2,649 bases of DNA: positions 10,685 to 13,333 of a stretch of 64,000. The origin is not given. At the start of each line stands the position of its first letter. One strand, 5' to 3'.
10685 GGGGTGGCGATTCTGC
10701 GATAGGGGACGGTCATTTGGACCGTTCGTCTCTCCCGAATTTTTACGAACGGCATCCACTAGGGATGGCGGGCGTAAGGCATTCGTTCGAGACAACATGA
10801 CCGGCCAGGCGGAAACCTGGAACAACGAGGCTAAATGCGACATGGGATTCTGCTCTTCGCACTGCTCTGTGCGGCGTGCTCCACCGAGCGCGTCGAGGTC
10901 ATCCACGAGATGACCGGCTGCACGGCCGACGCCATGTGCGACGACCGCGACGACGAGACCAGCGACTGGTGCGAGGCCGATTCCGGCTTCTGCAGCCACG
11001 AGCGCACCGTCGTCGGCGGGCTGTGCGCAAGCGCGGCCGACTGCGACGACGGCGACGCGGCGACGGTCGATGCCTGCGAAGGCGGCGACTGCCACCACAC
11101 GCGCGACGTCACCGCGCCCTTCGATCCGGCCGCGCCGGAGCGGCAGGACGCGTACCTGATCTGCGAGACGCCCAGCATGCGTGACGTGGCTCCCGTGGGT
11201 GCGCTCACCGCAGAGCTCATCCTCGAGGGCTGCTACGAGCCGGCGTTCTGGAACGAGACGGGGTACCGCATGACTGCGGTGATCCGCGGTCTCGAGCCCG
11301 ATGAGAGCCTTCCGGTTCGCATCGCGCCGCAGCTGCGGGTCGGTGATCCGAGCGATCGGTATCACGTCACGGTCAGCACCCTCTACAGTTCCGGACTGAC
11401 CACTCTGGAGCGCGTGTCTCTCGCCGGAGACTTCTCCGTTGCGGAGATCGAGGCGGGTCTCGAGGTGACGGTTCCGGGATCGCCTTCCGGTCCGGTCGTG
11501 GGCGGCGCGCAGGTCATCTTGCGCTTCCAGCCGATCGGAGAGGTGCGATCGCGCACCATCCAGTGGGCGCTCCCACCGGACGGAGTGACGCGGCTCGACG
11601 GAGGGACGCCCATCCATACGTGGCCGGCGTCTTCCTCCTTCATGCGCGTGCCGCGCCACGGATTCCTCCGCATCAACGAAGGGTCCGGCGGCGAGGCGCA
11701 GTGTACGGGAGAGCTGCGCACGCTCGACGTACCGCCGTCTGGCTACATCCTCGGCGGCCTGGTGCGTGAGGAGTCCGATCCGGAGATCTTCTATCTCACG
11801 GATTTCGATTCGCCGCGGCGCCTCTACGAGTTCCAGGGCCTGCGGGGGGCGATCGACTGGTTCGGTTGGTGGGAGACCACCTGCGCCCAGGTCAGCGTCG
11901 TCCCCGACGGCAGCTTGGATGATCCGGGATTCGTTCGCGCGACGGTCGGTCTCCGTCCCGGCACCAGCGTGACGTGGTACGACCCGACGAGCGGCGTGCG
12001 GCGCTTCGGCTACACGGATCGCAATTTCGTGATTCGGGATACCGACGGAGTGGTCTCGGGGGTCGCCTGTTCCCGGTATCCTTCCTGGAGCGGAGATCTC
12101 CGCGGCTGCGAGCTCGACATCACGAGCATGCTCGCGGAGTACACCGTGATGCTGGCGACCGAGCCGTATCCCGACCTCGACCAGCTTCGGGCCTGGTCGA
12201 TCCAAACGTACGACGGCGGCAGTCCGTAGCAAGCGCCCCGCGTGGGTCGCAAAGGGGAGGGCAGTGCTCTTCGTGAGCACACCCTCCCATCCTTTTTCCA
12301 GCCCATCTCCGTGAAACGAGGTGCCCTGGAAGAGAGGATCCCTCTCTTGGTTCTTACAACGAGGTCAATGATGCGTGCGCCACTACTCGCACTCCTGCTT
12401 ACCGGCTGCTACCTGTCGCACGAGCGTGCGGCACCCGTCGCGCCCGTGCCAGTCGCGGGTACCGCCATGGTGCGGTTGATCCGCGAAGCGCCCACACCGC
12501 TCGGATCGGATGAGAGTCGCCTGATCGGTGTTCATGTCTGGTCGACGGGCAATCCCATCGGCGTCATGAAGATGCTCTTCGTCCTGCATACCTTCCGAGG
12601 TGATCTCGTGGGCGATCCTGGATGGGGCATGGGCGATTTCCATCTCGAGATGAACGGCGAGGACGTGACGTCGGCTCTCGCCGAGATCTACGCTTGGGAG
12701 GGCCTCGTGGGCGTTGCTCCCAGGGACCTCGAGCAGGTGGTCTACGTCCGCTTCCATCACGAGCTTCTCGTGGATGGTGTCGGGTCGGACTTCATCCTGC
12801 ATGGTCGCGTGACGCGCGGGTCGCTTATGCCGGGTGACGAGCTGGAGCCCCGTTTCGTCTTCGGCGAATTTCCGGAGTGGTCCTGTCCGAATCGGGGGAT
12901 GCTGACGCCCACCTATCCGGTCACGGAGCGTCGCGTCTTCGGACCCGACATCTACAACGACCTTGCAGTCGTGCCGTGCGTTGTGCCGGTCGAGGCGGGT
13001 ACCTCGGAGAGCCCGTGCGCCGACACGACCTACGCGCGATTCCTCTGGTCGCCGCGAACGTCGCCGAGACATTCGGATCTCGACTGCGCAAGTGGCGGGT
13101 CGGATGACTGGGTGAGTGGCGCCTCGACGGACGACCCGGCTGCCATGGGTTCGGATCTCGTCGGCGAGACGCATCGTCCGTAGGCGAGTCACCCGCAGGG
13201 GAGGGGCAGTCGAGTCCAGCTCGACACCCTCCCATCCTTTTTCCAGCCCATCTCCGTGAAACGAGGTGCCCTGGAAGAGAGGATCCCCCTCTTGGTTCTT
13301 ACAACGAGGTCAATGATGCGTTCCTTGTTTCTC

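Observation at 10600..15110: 70%-GC island of five tandem lipoprotein genes with conserved inter-genic terminator/leader modules and MopE-like Cys/Asp motifs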

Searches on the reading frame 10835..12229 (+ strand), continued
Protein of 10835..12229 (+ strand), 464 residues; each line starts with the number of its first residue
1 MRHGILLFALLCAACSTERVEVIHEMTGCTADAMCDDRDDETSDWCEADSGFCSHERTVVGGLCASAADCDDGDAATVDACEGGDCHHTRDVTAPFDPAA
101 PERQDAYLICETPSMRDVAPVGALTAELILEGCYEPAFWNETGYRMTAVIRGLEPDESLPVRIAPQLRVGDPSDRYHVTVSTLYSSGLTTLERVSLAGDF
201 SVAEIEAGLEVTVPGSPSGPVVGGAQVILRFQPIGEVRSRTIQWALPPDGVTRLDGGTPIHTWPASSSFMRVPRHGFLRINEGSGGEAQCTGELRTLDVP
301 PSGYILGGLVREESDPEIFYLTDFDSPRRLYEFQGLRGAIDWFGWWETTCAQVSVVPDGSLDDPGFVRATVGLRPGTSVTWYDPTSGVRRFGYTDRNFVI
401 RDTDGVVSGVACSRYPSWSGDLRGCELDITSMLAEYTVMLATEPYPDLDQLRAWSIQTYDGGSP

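Call 87: find_encoding_contigs(protein=P0048, flank=10000, max_places=2)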
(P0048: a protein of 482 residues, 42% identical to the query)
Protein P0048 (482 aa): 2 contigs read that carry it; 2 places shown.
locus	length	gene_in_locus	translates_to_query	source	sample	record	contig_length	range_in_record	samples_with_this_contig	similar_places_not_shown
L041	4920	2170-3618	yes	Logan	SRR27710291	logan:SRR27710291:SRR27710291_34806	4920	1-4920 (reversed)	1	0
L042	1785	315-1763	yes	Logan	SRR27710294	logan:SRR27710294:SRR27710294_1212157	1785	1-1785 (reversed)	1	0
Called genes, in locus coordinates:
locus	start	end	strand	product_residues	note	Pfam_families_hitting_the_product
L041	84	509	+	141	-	-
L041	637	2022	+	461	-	PF11617:Cu-binding_MopE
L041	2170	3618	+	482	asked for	-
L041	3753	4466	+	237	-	-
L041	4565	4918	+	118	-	?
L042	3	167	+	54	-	?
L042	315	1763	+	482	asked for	-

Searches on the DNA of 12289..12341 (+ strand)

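Call 45: build_rna_model(alignment_id=A2, structure=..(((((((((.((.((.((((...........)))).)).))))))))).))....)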
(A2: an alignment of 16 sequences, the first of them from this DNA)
Model R1 built from alignment A2 (16 sequences, 57 columns); structure: as given.
model positions 51; base pairs 17; branch points 0; effective number of sequences 16; information 1.012 bits per position. Calibrated on 0.2 Mb of random sequence (short: E-values are rough).
structure used (alignment columns):
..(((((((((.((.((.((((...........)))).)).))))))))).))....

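Call 46: search_with_rna_model(model_id=R1, sources=[window, L026, L027, L028, L029, L030, L031, L032, L033], max_evalue=1, make_alignment=true)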
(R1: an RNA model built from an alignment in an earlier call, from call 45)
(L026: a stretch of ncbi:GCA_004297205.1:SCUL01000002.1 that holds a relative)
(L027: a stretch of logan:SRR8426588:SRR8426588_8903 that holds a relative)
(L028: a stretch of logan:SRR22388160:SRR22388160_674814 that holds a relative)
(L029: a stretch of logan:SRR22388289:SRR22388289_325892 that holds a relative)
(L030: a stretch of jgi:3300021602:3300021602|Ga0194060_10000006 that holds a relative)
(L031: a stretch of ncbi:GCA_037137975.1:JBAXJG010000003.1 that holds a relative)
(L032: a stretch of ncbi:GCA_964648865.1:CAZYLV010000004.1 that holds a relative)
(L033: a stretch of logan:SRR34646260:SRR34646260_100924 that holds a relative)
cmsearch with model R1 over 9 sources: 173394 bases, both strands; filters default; matches with E-value up to 1: 49.
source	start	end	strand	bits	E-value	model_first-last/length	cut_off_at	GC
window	12289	12341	+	60.7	2e-16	1-51/51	no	0.55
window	13234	13286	+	60.7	2e-16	1-51/51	no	0.55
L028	3948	3998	+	60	3.3e-16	1-51/51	no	0.53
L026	11450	11498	+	59.5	4.6e-16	1-51/51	no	0.61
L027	2051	2099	+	59.5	4.6e-16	1-51/51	no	0.61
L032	11515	11563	+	59.5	4.8e-16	1-51/51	no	0.65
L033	2019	2067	+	59.5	4.8e-16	1-51/51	no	0.65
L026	14471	14523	+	58.3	1.1e-15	1-51/51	no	0.53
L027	5072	5124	+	58.3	1.1e-15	1-51/51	no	0.53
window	14577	14632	+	57.7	1.7e-15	1-51/51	no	0.59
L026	13889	13939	+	56.7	3.4e-15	1-51/51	no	0.59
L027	4490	4540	+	56.7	3.4e-15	1-51/51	no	0.59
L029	2795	2845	+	56.7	3.5e-15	1-51/51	no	0.61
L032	13438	13491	+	56.3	4.6e-15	1-51/51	no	0.74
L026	13268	13318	+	55.7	7.5e-15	1-51/51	no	0.55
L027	3869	3919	+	55.7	7.5e-15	1-51/51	no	0.55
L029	4376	4431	+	54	2.6e-14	1-51/51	no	0.62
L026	15722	15776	+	52.2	9.1e-14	1-51/51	no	0.56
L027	6323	6377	+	52.2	9.1e-14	1-51/51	no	0.56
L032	12561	12608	+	50.4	3.4e-13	1-51/51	no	0.62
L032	12221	12269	+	49.2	8.1e-13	1-51/51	no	0.57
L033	2725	2773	+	49.2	8.1e-13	1-51/51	no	0.57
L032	13950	13998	+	43.4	5.4e-11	1-51/51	no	0.71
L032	12562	12604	-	25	3.7e-05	3-46/51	no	0.65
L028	5446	5469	+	24.9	3.9e-05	1-26/51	3'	0.62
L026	13887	13937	-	22.4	0.00024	1-51/51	no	0.59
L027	4488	4538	-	22.4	0.00024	1-51/51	no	0.59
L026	13266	13315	-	21.8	0.00038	1-51/51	no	0.6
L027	3867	3916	-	21.8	0.00038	1-51/51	no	0.6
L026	11449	11496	-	19.9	0.0014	1-51/51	no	0.6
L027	2050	2097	-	19.9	0.0014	1-51/51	no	0.6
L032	13439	13487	-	19.9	0.0015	2-47/51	no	0.73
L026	16195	16241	+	19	0.0028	1-51/51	no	0.6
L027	6796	6842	+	19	0.0028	1-51/51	no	0.6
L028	3947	3996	-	19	0.0028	1-51/51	no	0.52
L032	12219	12266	-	17.5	0.0085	1-51/51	no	0.6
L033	2723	2770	-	17.5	0.0085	1-51/51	no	0.6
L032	11513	11561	-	16.3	0.02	1-51/51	no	0.65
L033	2017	2065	-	16.3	0.02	1-51/51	no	0.65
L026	15720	15773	-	16.2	0.022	1-51/51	no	0.54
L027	6321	6374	-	16.2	0.022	1-51/51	no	0.54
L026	14469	14521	-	15.5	0.037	1-51/51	no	0.53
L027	5070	5122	-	15.5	0.037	1-51/51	no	0.53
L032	13943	13995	-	13.7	0.13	1-51/51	no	0.72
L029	2793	2843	-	12.9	0.24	1-51/51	no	0.63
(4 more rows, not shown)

Alignment A3: 49 matches aligned to the model, 64 columns, each read 5' to 3' on its own strand. Consensus structure (alignment columns), stored with it:
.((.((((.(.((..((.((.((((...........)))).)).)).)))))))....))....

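Call 47: search_with_rna_model(model_id=R1, sources=[window, L026, L028, L029, L032], max_evalue=1e-9, make_alignment=true, show_alignments=0)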
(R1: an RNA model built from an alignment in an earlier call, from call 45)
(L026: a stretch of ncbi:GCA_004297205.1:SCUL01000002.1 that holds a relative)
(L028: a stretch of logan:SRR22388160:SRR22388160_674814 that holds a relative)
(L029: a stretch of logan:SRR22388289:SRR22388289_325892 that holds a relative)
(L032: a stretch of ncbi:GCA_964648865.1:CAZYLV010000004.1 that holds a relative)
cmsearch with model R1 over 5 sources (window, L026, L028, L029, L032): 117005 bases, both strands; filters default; matches with E-value up to 1e-9: 17.
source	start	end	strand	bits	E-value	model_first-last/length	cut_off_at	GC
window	12289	12341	+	60.7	1.3e-16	1-51/51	no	0.55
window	13234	13286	+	60.7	1.3e-16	1-51/51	no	0.55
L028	3948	3998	+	60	2.2e-16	1-51/51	no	0.53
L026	11450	11498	+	59.5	3.1e-16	1-51/51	no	0.61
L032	11515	11563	+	59.5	3.2e-16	1-51/51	no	0.65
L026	14471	14523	+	58.3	7.3e-16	1-51/51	no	0.53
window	14577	14632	+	57.7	1.2e-15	1-51/51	no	0.59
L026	13889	13939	+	56.7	2.3e-15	1-51/51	no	0.59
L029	2795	2845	+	56.7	2.4e-15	1-51/51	no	0.61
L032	13438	13491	+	56.3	3.1e-15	1-51/51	no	0.74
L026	13268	13318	+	55.7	5e-15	1-51/51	no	0.55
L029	4376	4431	+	54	1.8e-14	1-51/51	no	0.62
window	14169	14222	+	53.8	1.9e-14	1-51/51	no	0.57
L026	15722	15776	+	52.2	6.1e-14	1-51/51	no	0.56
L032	12561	12608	+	50.4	2.3e-13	1-51/51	no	0.62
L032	12221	12269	+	49.2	5.5e-13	1-51/51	no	0.57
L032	13950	13998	+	43.4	3.7e-11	1-51/51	no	0.71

Alignment A4: 17 matches aligned to the model, 56 columns, each read 5' to 3' on its own strand. Consensus structure (alignment columns), stored with it:
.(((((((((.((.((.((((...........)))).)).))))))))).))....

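Call 65: search_with_rna_model(model_id=R1, sources=[L034, L035, L036, L037, L038, L039, L040], max_evalue=0.01, show_alignments=0)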
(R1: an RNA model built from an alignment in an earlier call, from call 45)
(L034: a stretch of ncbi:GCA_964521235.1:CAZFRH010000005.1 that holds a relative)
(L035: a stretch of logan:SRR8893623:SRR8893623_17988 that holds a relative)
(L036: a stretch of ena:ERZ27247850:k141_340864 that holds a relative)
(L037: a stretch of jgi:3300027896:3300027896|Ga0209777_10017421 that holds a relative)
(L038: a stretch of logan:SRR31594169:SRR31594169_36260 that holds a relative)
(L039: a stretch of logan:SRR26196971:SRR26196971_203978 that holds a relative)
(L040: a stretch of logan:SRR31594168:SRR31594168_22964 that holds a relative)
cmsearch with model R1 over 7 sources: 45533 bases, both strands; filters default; matches with E-value up to 0.01: 20.
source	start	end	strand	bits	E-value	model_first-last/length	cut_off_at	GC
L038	1862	1916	+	45.1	4.2e-12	1-51/51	no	0.71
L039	2222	2276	+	45.1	4.2e-12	1-51/51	no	0.71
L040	2080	2134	+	45.1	4.2e-12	1-51/51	no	0.71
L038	979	1028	+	44.3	7.8e-12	1-51/51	no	0.6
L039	1339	1388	+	44.3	7.8e-12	1-51/51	no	0.6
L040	1197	1246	+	44.3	7.8e-12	1-51/51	no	0.6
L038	2373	2421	+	40.9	9.4e-11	1-51/51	no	0.69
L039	2733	2781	+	40.9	9.4e-11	1-51/51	no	0.69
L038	79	128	+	40.6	1.1e-10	1-51/51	no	0.66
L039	439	488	+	40.6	1.1e-10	1-51/51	no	0.66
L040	297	346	+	40.6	1.1e-10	1-51/51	no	0.66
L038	1863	1913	-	29.4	3.8e-07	2-47/51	no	0.71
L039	2223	2273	-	29.4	3.8e-07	2-47/51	no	0.71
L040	2081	2131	-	29.4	3.8e-07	2-47/51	no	0.71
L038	444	500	+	24.8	1.1e-05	1-51/51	no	0.68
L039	804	860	+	24.8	1.1e-05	1-51/51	no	0.68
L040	662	718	+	24.8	1.1e-05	1-51/51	no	0.68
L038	978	1025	-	18.2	0.0013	1-51/51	no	0.6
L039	1338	1385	-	18.2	0.0013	1-51/51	no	0.6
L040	1196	1243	-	18.2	0.0013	1-51/51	no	0.6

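Call 84: search_with_rna_model(model_id=R1, sources=[window, L026, L028, L029, L032, L038], max_evalue=1e-8, make_alignment=true)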
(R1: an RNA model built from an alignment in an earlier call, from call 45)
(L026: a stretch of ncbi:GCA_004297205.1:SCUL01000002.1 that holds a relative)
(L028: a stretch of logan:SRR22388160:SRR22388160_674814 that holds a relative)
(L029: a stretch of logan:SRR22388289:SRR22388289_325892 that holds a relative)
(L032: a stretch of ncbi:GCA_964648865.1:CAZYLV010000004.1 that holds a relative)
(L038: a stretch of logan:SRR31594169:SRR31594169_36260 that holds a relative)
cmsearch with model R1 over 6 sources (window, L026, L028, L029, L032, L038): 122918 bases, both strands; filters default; matches with E-value up to 1e-8: 21.
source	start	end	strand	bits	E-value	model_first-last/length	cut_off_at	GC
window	12289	12341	+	60.7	1.4e-16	1-51/51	no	0.55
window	13234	13286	+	60.7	1.4e-16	1-51/51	no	0.55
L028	3948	3998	+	60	2.3e-16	1-51/51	no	0.53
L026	11450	11498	+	59.5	3.3e-16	1-51/51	no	0.61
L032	11515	11563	+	59.5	3.4e-16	1-51/51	no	0.65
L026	14471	14523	+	58.3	7.7e-16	1-51/51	no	0.53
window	14577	14632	+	57.7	1.2e-15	1-51/51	no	0.59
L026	13889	13939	+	56.7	2.4e-15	1-51/51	no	0.59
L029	2795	2845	+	56.7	2.5e-15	1-51/51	no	0.61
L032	13438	13491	+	56.3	3.3e-15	1-51/51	no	0.74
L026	13268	13318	+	55.7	5.3e-15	1-51/51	no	0.55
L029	4376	4431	+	54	1.8e-14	1-51/51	no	0.62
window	14169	14222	+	53.8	2e-14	1-51/51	no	0.57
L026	15722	15776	+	52.2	6.4e-14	1-51/51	no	0.56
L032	12561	12608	+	50.4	2.4e-13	1-51/51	no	0.62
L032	12221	12269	+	49.2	5.8e-13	1-51/51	no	0.57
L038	1862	1916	+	45.1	1.1e-11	1-51/51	no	0.71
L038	979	1028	+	44.3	2.1e-11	1-51/51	no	0.6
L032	13950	13998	+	43.4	3.8e-11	1-51/51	no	0.71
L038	2373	2421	+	40.9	2.5e-10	1-51/51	no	0.69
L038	79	128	+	40.6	3e-10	1-51/51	no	0.66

Alignment A8: 21 matches aligned to the model, 56 columns, each read 5' to 3' on its own strand. Consensus structure (alignment columns), stored with it:
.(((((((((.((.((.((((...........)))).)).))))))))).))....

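Call 88: search_with_rna_model(model_id=R1, sources=[L041, L042], max_evalue=0.01, show_alignments=3)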
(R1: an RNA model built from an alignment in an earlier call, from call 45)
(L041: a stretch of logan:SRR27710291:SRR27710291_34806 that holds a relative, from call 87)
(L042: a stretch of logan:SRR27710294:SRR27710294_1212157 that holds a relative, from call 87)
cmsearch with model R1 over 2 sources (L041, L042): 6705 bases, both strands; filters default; matches with E-value up to 0.01: 5.
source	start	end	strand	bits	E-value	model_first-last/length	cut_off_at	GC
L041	3674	3722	+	56.6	1.4e-16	1-51/51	no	0.61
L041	4507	4560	+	51.5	6e-15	1-51/51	no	0.63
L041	4505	4557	-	24.5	2e-06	1-51/51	no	0.66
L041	555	604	+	22.9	6.7e-06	1-51/51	no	0.62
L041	3673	3720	-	14.6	0.0027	1-51/51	no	0.6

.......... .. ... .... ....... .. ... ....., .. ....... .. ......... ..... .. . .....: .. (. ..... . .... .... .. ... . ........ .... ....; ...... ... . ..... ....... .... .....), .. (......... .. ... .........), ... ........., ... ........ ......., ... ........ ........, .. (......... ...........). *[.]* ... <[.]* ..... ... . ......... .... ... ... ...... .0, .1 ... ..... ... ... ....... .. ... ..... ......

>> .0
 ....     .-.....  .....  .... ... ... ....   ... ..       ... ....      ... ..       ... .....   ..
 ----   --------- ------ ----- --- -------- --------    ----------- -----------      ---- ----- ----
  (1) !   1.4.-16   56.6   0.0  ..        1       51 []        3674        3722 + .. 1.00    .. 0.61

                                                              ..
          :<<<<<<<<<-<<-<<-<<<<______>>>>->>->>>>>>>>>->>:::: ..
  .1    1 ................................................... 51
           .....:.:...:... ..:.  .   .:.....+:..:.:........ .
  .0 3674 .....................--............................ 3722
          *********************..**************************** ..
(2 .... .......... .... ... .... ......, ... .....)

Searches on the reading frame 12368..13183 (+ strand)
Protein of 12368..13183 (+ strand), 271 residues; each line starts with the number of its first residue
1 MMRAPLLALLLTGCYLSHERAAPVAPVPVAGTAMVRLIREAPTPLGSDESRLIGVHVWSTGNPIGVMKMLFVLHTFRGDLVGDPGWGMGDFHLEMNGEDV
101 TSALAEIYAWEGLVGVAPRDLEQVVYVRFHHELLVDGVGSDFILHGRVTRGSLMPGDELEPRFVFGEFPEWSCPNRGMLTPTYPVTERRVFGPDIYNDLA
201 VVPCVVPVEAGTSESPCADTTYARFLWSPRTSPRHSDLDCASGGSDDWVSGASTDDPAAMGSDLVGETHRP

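Call 7: search_protein_families(library=pfam, proteins=[window:12368-13183:+], max_evalue=1)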
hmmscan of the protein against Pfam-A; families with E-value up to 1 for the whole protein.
window:12368-13183:+ (271 aa): 0 families

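Call 13: find_encoding_contigs(protein=window:12368-13183:+, flank=10000, max_places=6)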
Protein window:12368-13183:+ (271 aa): no gene with exactly this product is on record in the collection.

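Call 23: find_homologous_proteins(query=window:12368-13183:+, max_evalue=0.01)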
Query window:12368-13183:+: 3272 candidates shared short words with the query, none scored E <= 0.01.
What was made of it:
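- Tried and rejected: The homologue search for g2 returned nothing, not even itself (call 23).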

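Call 81: search_protein_families(library=ncbifam, proteins=[window:12368-13183:+], max_evalue=1)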
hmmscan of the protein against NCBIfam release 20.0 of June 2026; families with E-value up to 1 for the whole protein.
window:12368-13183:+ (271 aa): 0 families
